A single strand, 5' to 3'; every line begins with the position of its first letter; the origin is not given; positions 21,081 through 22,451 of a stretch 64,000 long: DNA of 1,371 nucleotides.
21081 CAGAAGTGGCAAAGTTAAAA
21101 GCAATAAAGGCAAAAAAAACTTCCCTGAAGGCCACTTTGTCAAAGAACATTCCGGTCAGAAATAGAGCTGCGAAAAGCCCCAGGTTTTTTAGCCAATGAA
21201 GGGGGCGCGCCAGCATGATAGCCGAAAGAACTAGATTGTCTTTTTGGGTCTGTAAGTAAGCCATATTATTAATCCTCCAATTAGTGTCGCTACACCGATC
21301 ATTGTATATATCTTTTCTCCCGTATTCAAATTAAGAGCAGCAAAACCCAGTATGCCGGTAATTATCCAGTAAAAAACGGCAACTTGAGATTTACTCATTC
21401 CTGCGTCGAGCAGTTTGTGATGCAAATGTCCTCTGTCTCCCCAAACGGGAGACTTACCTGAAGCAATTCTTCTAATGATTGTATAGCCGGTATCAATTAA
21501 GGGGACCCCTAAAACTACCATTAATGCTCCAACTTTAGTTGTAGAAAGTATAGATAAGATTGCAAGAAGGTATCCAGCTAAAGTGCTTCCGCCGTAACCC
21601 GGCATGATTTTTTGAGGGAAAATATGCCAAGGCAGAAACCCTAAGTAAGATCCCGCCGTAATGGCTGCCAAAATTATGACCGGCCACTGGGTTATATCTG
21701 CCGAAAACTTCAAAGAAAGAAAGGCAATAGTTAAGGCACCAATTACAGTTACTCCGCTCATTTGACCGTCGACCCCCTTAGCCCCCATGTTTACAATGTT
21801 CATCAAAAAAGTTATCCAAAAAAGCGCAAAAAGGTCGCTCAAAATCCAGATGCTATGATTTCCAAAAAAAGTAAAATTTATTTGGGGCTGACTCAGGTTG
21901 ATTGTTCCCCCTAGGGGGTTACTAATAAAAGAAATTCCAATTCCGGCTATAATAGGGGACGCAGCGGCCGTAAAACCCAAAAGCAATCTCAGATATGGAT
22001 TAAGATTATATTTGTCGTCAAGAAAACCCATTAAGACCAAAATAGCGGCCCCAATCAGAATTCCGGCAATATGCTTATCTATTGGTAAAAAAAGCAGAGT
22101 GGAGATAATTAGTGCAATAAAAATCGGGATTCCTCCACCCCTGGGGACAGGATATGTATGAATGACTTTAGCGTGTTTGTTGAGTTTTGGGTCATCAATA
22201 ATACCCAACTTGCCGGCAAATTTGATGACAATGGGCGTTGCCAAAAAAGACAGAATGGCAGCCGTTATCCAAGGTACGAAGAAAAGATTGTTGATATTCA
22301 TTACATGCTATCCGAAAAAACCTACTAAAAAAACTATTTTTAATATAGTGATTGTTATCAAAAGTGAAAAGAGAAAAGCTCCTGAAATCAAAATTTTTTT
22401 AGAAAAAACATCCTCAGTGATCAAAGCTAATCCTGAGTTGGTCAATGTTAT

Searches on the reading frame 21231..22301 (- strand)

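Call 53: search_protein_families(library=pfam, proteins=[window:21231-22301:-], max_evalue=0.001)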
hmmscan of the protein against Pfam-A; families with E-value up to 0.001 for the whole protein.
window:21231-22301:- (356 aa): 1 family
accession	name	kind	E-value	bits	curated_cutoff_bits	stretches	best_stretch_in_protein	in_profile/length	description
PF00953.26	Glycos_transf_4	-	5.2e-22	79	27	1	79-253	2-159/160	Glycosyl transferase family 4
